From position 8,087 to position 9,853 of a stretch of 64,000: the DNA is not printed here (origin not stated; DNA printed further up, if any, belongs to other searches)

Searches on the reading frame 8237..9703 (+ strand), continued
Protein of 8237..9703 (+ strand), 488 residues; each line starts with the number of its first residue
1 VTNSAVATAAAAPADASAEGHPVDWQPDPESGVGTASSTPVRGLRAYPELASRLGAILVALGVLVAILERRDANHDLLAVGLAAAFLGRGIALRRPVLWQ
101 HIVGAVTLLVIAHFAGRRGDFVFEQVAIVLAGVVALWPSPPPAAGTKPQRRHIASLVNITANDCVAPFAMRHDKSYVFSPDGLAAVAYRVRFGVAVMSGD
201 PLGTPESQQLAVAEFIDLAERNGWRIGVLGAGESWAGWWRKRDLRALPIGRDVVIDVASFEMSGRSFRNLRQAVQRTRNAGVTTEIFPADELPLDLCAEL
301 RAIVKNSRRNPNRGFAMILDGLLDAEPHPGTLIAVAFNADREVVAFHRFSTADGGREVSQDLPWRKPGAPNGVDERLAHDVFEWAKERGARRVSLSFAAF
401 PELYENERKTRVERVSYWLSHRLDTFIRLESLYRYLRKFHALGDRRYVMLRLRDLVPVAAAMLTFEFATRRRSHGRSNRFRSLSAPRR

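Call 46: search_protein_families(library=pfam, proteins=[P0368, P0377, P0327, P0250, P0261, P0259, P0266, P0316, P0354, P0384], max_evalue=0.00001)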
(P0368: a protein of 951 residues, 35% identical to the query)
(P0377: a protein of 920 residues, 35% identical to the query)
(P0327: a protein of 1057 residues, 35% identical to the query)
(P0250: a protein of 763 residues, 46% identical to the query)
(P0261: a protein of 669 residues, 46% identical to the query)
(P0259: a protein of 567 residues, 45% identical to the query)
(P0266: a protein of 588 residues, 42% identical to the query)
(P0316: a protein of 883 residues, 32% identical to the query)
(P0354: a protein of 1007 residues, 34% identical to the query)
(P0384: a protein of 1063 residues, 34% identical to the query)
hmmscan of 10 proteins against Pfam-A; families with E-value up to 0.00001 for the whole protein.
P0368 (951 aa): 4 families
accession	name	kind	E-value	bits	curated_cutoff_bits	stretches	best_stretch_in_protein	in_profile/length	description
PF09924.15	LPG_synthase_C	-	7.7e-78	262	27.5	1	205-506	2-298/298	Phosphatidylglycerol lysyltransferase, C-terminal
PF00152.25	tRNA-synt_2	-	1.1e-42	146.7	25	1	707-851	3-147/308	tRNA synthetases class II (D, K and N)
PF16995.10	tRNA-synt_2_TM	-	7e-16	59.1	26.8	1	7-185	42-214/215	Transmembrane region of lysyl-tRNA synthetase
PF01336.31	tRNA_anti-codon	-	8.9e-12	45.2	27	1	612-689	2-75/75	OB-fold nucleic acid binding domain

P0377 (920 aa): 4 families
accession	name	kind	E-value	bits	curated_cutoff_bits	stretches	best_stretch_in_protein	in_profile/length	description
PF09924.15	LPG_synthase_C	-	1.1e-73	248.4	27.5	1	179-477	1-298/298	Phosphatidylglycerol lysyltransferase, C-terminal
PF00152.25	tRNA-synt_2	-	1.1e-47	163.1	25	1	670-916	2-213/308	tRNA synthetases class II (D, K and N)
PF01336.31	tRNA_anti-codon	-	7.8e-13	48.6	27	1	578-655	1-75/75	OB-fold nucleic acid binding domain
PF16995.10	tRNA-synt_2_TM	-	2.1e-11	44.5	26.8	1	1-109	60-161/215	Transmembrane region of lysyl-tRNA synthetase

P0327 (1057 aa): 2 families
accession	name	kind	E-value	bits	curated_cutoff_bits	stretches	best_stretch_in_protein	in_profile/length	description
PF09924.15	LPG_synthase_C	-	3.3e-67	227.1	27.5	1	403-696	4-297/298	Phosphatidylglycerol lysyltransferase, C-terminal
PF00756.26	Esterase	-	4.7e-22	79.4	22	1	816-1044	5-243/251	Putative esterase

P0250 (763 aa): 2 families
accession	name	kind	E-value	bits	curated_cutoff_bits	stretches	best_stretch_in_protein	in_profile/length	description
PF09924.15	LPG_synthase_C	-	2.8e-60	204.4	27.5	1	149-445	7-297/298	Phosphatidylglycerol lysyltransferase, C-terminal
PF00582.32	Usp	-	1.8e-26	93.8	24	1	504-633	5-141/141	Universal stress protein family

P0261 (669 aa): 2 families
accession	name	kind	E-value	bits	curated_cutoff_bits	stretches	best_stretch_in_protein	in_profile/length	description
PF06966.17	DUF1295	-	2.7e-47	161.7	20.4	1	64-295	2-231/235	Protein of unknown function (DUF1295)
PF09924.15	LPG_synthase_C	-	6.4e-41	140.8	27.5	1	421-664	7-255/298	Phosphatidylglycerol lysyltransferase, C-terminal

P0259 (567 aa): 1 family
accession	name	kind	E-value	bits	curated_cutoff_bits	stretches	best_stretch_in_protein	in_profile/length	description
PF09924.15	LPG_synthase_C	-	9.7e-62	209.1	27.5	1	229-519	6-297/298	Phosphatidylglycerol lysyltransferase, C-terminal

P0266 (588 aa): 1 family
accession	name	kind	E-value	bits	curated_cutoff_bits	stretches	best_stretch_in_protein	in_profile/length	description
PF09924.15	LPG_synthase_C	-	1.4e-59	202.1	27.5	1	255-544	8-297/298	Phosphatidylglycerol lysyltransferase, C-terminal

P0316 (883 aa): 1 family
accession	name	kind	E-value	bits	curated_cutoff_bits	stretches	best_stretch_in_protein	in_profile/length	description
PF09924.15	LPG_synthase_C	-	8.2e-66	222.5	27.5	1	555-849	2-297/298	Phosphatidylglycerol lysyltransferase, C-terminal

P0354 (1007 aa): 2 families
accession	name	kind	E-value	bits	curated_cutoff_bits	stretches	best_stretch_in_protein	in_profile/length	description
PF09924.15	LPG_synthase_C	-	2.9e-61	207.6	27.5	1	675-968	3-297/298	Phosphatidylglycerol lysyltransferase, C-terminal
PF00149.33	Metallophos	-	5.9e-06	27.3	21.5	0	40-180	2-127/191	Calcineurin-like phosphoesterase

P0384 (1063 aa): 1 family
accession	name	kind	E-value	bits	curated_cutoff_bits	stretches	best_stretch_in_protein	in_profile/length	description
PF09924.15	LPG_synthase_C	-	3.5e-62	210.6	27.5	1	714-1009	2-298/298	Phosphatidylglycerol lysyltransferase, C-terminal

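Call 51: fold_search(model_id=the predicted structure, library=pdb)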
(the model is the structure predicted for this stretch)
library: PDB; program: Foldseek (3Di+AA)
matches with E <= 10: 641; with E <= 0.001: 77
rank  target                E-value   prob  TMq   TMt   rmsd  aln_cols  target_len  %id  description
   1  7f47                  1.2e-17  1.00  0.50  0.29  12.5       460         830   19  Cryo-EM structure of Rhizobium etli MprF (released 2022-06-22)
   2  4v36_A                1.5e-17  1.00  0.54  0.73   5.6       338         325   20  The structure of L-PGS from Bacillus licheniformis (released 2015-08-19)
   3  7duw_A                2.2e-17  1.00  0.53  0.31  12.1       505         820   19  Cryo-EM structure of the multiple peptide resistance factor (MprF) loaded with two lysyl-phosphatidylglycerol molecule (released 2021-04-21)
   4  4v36_B                2.6e-17  1.00  0.50  0.71   6.8       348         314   20  The structure of L-PGS from Bacillus licheniformis (released 2015-08-19)
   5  9j8q_A                5.1e-17  1.00  0.51  0.30  14.9       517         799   18  MprF from Pseudomonas aeruginosa in GDN micelle, C2 symmetry (released 2025-09-03)
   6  5vrv_C                5.4e-17  1.00  0.52  0.72   5.8       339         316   20  2.05 Angstrom Resolution Crystal Structure of C-terminal Domain (DUF2156) of Putative Lysylphosphatidylglycerol Synthe (released 2017-05-24)
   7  5vrv_F                6.1e-17  1.00  0.53  0.73   5.1       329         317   21  2.05 Angstrom Resolution Crystal Structure of C-terminal Domain (DUF2156) of Putative Lysylphosphatidylglycerol Synthe (released 2017-05-24)
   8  5vrv_B                8.1e-17  1.00  0.54  0.75   4.9       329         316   21  2.05 Angstrom Resolution Crystal Structure of C-terminal Domain (DUF2156) of Putative Lysylphosphatidylglycerol Synthe (released 2017-05-24)
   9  5vrv_A                9.6e-17  1.00  0.53  0.73   5.1       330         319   21  2.05 Angstrom Resolution Crystal Structure of C-terminal Domain (DUF2156) of Putative Lysylphosphatidylglycerol Synthe (released 2017-05-24)
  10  5vrv_D                2.3e-16  1.00  0.54  0.75   4.8       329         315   21  2.05 Angstrom Resolution Crystal Structure of C-terminal Domain (DUF2156) of Putative Lysylphosphatidylglycerol Synthe (released 2017-05-24)
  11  9j8s_A                2.5e-16  1.00  0.53  0.31  14.6       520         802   17  MprF from Pseudomonas aeruginosa in nanodisc, C2 symmetry (released 2025-09-03)
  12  5vrv_E                2.7e-16  1.00  0.54  0.75   4.7       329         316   21  2.05 Angstrom Resolution Crystal Structure of C-terminal Domain (DUF2156) of Putative Lysylphosphatidylglycerol Synthe (released 2017-05-24)
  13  4v35                  5.7e-16  1.00  0.51  0.71   3.4       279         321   21  The Structure of A-PGS from Pseudomonas aeruginosa (released 2015-08-19)
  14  9goe_A                6.3e-16  1.00  0.52  0.31   9.5       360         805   19  Cryo-EM structure of the multiple peptide resistance factor (MprF) from Pseudomonas aeruginosa bound to a synthetic na (released 2025-03-12)
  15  4v34                  2.2e-15  1.00  0.57  0.78   4.5       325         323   22  The Structure of A-PGS from Pseudomonas aeruginosa (SeMet derivative) (released 2015-08-19)
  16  6lv0_A                5.6e-15  1.00  0.51  0.71   6.1       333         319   21  Crystal structure of the soluble domain of the multiple peptide resistance factor (MprF) from Rhizobium tropici (released 2021-02-03)
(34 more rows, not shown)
